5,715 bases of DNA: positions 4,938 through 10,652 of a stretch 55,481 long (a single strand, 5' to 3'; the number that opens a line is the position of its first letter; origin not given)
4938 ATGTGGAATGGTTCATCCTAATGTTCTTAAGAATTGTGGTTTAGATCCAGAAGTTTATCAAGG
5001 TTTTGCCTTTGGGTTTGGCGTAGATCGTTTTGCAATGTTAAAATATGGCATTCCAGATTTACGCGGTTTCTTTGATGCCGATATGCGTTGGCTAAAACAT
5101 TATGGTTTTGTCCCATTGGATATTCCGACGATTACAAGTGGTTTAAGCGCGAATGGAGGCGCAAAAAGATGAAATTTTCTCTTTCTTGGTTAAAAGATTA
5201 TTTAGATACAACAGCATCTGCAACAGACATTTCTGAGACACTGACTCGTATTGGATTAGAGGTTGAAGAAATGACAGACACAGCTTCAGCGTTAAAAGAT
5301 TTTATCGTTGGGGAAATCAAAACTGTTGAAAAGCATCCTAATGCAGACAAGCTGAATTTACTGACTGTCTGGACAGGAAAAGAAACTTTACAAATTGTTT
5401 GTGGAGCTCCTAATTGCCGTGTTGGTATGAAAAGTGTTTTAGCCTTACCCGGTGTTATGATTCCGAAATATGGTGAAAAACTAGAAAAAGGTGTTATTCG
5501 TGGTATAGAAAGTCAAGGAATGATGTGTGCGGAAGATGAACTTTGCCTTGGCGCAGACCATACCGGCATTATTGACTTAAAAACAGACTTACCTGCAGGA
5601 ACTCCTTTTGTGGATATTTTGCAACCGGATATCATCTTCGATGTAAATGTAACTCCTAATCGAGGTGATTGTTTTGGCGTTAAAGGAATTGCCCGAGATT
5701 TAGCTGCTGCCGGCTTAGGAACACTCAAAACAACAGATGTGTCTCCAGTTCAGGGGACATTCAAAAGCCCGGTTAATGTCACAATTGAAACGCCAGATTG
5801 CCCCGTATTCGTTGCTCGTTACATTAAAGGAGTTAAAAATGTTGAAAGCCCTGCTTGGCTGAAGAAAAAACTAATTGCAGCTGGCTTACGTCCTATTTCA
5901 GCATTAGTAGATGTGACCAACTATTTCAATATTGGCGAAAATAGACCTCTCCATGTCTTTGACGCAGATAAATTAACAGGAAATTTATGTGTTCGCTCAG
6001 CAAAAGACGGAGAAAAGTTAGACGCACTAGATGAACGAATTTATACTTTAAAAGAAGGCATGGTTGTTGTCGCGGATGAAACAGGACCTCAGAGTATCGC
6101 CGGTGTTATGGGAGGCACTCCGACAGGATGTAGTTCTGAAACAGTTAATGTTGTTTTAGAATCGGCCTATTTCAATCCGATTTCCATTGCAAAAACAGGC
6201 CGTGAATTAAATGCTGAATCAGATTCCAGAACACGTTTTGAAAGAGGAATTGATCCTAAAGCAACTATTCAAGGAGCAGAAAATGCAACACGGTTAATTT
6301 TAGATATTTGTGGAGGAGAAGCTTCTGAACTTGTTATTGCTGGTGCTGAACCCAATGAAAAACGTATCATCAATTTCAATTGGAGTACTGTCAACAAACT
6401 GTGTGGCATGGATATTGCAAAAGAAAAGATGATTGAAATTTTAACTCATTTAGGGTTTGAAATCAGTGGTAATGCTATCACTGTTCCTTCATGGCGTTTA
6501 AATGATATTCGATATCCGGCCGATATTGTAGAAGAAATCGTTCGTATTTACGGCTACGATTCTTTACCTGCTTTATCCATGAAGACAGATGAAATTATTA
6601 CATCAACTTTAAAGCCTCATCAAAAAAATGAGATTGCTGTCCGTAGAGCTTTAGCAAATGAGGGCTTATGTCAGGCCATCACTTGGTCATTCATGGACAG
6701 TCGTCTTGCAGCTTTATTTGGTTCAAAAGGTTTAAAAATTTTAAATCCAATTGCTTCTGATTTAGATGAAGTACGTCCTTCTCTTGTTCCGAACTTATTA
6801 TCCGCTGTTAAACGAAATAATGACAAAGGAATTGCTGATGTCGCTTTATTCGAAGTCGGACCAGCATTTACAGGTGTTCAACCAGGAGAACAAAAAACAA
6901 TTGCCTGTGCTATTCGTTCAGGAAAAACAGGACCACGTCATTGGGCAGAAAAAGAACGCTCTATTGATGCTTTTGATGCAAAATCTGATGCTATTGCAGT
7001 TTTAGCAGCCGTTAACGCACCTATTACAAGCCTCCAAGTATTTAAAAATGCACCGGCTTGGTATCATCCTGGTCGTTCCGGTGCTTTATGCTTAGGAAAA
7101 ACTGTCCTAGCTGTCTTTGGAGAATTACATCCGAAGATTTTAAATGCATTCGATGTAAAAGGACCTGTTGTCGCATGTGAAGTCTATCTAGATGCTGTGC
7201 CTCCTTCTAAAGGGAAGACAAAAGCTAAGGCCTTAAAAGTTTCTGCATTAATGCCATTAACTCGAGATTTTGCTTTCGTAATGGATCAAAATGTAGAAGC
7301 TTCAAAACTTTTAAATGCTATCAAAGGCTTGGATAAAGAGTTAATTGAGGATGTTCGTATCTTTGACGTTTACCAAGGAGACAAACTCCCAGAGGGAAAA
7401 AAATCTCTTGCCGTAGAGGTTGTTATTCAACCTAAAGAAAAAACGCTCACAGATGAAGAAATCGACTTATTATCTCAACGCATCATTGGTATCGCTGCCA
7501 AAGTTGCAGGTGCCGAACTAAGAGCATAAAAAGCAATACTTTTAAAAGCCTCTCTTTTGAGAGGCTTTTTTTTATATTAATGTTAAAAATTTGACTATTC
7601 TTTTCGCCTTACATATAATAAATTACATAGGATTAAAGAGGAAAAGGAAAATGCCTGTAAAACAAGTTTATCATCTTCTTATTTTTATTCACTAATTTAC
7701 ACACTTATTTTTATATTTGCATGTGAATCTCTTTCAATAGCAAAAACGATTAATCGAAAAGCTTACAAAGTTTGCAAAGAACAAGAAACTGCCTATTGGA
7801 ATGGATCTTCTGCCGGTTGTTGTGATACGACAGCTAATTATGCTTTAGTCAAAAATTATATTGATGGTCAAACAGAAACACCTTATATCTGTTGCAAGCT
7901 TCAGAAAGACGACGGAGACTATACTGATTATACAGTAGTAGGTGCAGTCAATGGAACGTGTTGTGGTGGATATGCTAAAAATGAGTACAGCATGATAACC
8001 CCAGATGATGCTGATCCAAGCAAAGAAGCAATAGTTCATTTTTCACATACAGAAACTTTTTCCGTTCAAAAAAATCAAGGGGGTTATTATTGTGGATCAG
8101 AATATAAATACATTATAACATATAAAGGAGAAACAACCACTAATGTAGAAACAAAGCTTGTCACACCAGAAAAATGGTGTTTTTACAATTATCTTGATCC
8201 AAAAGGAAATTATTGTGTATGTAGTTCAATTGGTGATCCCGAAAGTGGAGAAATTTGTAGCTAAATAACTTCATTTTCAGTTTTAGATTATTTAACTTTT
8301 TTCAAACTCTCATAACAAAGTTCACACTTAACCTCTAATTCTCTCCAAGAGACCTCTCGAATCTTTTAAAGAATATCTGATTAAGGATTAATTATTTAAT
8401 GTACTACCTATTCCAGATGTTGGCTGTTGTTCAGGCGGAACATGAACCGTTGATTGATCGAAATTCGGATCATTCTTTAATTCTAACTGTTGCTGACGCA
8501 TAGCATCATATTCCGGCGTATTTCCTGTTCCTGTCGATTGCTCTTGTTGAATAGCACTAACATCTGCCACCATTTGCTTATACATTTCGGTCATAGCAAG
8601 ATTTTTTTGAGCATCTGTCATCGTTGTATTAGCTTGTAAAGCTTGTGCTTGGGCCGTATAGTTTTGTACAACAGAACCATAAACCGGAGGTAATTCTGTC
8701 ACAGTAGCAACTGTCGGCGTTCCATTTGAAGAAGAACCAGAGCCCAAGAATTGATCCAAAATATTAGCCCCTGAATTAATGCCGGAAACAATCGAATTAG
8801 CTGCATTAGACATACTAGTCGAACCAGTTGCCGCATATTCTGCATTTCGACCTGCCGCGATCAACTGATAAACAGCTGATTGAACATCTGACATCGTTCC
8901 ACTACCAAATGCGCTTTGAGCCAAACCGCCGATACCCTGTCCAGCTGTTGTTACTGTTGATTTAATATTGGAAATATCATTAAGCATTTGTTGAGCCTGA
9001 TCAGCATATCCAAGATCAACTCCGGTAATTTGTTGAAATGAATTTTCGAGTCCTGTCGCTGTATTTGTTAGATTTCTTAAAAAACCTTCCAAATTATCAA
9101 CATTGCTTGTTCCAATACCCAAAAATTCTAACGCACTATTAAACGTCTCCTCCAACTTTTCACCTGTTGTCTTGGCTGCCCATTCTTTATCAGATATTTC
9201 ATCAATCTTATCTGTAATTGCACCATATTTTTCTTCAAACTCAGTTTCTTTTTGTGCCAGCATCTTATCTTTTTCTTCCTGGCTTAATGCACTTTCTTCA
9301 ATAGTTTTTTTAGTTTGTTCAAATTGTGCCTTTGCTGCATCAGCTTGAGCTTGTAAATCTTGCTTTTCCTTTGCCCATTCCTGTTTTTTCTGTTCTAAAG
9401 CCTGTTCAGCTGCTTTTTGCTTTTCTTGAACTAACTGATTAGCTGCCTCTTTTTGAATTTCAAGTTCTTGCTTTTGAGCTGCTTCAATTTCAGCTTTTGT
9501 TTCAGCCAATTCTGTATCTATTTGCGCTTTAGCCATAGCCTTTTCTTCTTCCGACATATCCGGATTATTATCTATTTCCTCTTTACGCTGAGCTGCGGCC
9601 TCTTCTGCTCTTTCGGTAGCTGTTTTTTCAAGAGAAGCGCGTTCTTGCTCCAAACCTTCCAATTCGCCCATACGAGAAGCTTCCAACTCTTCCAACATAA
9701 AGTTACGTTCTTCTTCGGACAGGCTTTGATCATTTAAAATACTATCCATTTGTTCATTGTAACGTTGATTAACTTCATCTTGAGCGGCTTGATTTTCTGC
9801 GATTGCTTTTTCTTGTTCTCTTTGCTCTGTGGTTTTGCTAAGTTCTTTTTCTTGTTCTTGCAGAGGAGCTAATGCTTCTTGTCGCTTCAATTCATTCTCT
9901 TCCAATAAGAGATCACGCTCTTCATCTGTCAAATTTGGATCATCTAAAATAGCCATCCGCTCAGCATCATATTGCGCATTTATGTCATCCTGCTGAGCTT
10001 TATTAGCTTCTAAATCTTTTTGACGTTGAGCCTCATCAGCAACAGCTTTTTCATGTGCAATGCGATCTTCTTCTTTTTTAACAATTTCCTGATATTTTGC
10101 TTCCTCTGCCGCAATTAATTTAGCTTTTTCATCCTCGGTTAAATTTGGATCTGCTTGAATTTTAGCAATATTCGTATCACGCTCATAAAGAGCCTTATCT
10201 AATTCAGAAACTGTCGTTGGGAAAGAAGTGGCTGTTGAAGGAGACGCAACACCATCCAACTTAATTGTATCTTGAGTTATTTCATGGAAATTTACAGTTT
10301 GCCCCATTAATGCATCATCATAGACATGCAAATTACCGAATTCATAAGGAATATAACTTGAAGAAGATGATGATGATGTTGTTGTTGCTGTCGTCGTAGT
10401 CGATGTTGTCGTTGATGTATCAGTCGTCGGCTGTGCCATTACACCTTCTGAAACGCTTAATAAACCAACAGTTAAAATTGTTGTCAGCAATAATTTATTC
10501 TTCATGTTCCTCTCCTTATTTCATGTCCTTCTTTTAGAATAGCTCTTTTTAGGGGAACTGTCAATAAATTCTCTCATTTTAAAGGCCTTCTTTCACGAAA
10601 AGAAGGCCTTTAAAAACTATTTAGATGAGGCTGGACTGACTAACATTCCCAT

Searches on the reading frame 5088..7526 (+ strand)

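Call 12: search_protein_families(library=pfam, proteins=[window:5088-7526:+], max_evalue=0.001)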
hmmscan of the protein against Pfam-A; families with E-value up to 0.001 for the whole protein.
window:5088-7526:+ (813 aa): 5 families
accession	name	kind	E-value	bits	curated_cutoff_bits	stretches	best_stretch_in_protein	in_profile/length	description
PF03483.22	B3_4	-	3.7e-62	209.4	29.3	1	238-409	2-174/174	B3/4 domain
PF17759.6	tRNA_synthFbeta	-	3e-44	151.5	22.4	1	503-701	10-214/214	Phenylalanyl tRNA synthetase beta chain CLM domain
PF03147.19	FDX-ACB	-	3e-27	95.3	31.1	1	724-812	6-94/94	Ferredoxin-fold anticodon binding domain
PF03484.21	B5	-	8e-23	80.9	28.6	1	428-490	1-67/67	tRNA synthetase B5 domain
PF01588.26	tRNA_bind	-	5.2e-21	75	27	1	73-172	2-95/96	Putative tRNA binding domain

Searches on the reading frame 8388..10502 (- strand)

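Call 11: search_protein_families(library=pfam, proteins=[window:8388-10502:-], max_evalue=0.001)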
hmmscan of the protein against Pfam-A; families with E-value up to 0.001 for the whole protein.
window:8388-10502:- (704 aa): 1 family
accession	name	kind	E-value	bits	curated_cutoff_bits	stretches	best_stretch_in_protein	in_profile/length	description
PF07564.17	DUF1542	-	1.5e-05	25.3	24.3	1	294-345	4-55/77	Domain of Unknown Function (DUF1542)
